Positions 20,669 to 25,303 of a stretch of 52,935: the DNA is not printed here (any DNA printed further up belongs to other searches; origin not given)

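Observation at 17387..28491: Permuted Wadjet/Mks-like SMC module (Toprim gene first) arrayed with a SWIM-SNF2 helicase: candidate undescribed variant of an anti-plasmid/anti-phage system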

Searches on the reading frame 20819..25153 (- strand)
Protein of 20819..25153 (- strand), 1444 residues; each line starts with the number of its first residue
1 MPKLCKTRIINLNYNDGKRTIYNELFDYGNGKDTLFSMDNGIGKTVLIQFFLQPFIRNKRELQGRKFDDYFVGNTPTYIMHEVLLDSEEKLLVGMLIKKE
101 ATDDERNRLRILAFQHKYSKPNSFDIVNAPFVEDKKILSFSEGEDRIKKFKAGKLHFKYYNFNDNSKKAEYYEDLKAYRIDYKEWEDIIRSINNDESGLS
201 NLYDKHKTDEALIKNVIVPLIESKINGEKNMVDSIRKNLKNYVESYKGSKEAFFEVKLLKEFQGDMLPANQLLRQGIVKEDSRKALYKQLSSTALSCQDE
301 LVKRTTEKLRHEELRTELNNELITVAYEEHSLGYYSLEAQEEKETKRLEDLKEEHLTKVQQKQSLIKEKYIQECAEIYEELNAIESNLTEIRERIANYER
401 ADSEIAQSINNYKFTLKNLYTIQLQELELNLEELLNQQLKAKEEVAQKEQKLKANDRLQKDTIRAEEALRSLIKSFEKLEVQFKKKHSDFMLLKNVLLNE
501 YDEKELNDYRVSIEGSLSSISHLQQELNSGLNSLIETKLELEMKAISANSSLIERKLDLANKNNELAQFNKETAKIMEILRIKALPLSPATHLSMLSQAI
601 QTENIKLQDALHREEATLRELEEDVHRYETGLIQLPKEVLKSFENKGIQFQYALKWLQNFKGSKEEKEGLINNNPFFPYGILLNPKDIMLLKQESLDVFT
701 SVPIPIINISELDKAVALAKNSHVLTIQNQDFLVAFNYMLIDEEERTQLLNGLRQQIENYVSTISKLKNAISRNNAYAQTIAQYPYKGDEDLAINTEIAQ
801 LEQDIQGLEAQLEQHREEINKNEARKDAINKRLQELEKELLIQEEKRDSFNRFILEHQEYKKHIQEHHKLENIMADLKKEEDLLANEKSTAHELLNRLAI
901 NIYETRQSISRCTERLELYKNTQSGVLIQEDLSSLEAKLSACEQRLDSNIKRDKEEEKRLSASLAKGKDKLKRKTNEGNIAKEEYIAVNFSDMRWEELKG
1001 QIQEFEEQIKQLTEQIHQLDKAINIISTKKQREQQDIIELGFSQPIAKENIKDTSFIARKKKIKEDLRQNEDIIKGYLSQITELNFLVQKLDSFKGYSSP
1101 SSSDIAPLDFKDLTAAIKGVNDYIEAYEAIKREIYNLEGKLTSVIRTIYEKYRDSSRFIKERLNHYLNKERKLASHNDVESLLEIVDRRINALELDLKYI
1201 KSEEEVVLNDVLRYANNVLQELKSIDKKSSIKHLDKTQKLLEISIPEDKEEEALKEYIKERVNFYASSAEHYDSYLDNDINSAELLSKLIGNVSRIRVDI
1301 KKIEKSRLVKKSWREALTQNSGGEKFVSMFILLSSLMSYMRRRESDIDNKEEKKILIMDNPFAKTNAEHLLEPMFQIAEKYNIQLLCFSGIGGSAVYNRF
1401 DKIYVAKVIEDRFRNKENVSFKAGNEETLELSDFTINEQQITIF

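Call 3: search_protein_families(library=pfam, proteins=[window:20819-25153:-], max_evalue=0.01)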
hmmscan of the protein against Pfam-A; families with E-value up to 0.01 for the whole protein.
window:20819-25153:- (1444 aa): 1 family
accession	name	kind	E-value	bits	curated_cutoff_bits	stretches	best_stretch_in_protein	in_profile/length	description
PF13558.12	SbcC_Walker_B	-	0.00044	20.9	27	1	1306-1368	19-79/90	SbcC/RAD50-like, Walker B motif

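Call 4: search_protein_families(library=padloc, proteins=[window:20819-25153:-], max_evalue=0.01)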
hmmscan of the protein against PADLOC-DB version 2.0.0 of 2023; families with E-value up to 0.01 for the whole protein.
window:20819-25153:- (1444 aa): 7 families
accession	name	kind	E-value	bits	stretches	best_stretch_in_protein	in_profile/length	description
PDLC00583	JetC3|JetC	-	2.1e-212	706.5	1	1-1444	1-1471/1471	DUF3584 domain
PDLC00582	JetC3|JetC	-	7.4e-44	148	1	1-1386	1-1406/1472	DUF3584 domain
PDLC00581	JetC3|JetC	-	9.3e-26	88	2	118-1405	133-1432/1473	DUF3584 domain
PDLC00585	JetC3|JetC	-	7.4e-10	35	2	1179-1401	1182-1422/1457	DUF3584 domain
PDLC00586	JetC3|JetC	-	6.7e-05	18.5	2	1319-1411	1374-1462/1486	DUF3584 domain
PDLC00579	JetC3|JetC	-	0.00082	15.3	1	1191-1420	1196-1425/1453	DUF3584 domain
PDLC00578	JetC3|JetC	-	0.0017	14.1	1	1319-1393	1333-1406/1451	DUF3584 domain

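Call 11: search_protein_families(library=ncbifam, proteins=[window:20819-25153:-], max_evalue=0.001)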
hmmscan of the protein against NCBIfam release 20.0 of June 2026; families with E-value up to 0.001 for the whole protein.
window:20819-25153:- (1444 aa): 1 family
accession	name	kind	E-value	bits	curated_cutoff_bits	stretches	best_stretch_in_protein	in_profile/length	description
TIGR02168.1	SMC_prok_B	equivalog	8.7e-05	20.4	567.35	1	858-1153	246-538/1181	chromosome segregation protein SMC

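Call 45: search_solved_structures(query=window:20819-25153:-, max_evalue=0.01)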
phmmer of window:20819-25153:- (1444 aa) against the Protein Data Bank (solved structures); distinct sequences matched with E-value up to 0.01: 0.

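Call 53: search_solved_structures(query=A4, max_evalue=1, show_alignments=2)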
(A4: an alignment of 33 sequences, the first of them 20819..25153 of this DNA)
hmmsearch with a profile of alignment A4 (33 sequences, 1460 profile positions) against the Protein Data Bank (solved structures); distinct sequences matched with E-value up to 1: 126 (the best 60 are shown).
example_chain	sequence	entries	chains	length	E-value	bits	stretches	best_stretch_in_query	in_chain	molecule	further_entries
7qen_A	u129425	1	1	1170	3.1e-05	24.9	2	762-1119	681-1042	Structural maintenance of chromosomes protein 2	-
6yvd_C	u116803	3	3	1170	3.2e-05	24.9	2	762-1119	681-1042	Structural maintenance of chromosomes protein 2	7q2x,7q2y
6yvu_A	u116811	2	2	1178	3.3e-05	24.8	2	762-1119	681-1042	Structural maintenance of chromosomes protein 2,Structural maintenance of chromosomes prot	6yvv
8qox_B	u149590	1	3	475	0.00051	20.9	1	776-912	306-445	Conserved membrane protein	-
6tik_C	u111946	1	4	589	0.00074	20.3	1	420-629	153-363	Capsid protein,Putative adhesin/invasin,Capsid protein,Factor H-binding protein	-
3jbh_A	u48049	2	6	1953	0.0011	19.7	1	784-1143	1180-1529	MYOSIN 2 HEAVY CHAIN STRIATED MUSCLE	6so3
4zry_B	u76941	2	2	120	0.0021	18.8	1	794-873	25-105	Keratin, type II cytoskeletal 1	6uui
6ysy_A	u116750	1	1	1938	0.0031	18.3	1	754-1100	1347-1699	Myosin-4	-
2jua_A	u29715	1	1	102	0.0059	17.3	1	1004-1099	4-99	de novo protein S836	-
8qae_A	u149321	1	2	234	0.0066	17.2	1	798-979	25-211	sc-apCC-6-SLLA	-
9cxt_B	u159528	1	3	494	0.012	16.3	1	271-459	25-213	Hemagglutinin HA2 chain,Green fluorescent protein fusion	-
8tzk_E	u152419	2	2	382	0.012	16.3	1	759-949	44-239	Peptidase M23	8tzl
5amo_A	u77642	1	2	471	0.013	16.2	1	796-922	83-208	NOELIN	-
6kos_A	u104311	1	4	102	0.016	15.9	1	826-918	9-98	SUWA (Super WA20)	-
6jfv_B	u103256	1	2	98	0.018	15.8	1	794-874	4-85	Keratin, type II cytoskeletal 5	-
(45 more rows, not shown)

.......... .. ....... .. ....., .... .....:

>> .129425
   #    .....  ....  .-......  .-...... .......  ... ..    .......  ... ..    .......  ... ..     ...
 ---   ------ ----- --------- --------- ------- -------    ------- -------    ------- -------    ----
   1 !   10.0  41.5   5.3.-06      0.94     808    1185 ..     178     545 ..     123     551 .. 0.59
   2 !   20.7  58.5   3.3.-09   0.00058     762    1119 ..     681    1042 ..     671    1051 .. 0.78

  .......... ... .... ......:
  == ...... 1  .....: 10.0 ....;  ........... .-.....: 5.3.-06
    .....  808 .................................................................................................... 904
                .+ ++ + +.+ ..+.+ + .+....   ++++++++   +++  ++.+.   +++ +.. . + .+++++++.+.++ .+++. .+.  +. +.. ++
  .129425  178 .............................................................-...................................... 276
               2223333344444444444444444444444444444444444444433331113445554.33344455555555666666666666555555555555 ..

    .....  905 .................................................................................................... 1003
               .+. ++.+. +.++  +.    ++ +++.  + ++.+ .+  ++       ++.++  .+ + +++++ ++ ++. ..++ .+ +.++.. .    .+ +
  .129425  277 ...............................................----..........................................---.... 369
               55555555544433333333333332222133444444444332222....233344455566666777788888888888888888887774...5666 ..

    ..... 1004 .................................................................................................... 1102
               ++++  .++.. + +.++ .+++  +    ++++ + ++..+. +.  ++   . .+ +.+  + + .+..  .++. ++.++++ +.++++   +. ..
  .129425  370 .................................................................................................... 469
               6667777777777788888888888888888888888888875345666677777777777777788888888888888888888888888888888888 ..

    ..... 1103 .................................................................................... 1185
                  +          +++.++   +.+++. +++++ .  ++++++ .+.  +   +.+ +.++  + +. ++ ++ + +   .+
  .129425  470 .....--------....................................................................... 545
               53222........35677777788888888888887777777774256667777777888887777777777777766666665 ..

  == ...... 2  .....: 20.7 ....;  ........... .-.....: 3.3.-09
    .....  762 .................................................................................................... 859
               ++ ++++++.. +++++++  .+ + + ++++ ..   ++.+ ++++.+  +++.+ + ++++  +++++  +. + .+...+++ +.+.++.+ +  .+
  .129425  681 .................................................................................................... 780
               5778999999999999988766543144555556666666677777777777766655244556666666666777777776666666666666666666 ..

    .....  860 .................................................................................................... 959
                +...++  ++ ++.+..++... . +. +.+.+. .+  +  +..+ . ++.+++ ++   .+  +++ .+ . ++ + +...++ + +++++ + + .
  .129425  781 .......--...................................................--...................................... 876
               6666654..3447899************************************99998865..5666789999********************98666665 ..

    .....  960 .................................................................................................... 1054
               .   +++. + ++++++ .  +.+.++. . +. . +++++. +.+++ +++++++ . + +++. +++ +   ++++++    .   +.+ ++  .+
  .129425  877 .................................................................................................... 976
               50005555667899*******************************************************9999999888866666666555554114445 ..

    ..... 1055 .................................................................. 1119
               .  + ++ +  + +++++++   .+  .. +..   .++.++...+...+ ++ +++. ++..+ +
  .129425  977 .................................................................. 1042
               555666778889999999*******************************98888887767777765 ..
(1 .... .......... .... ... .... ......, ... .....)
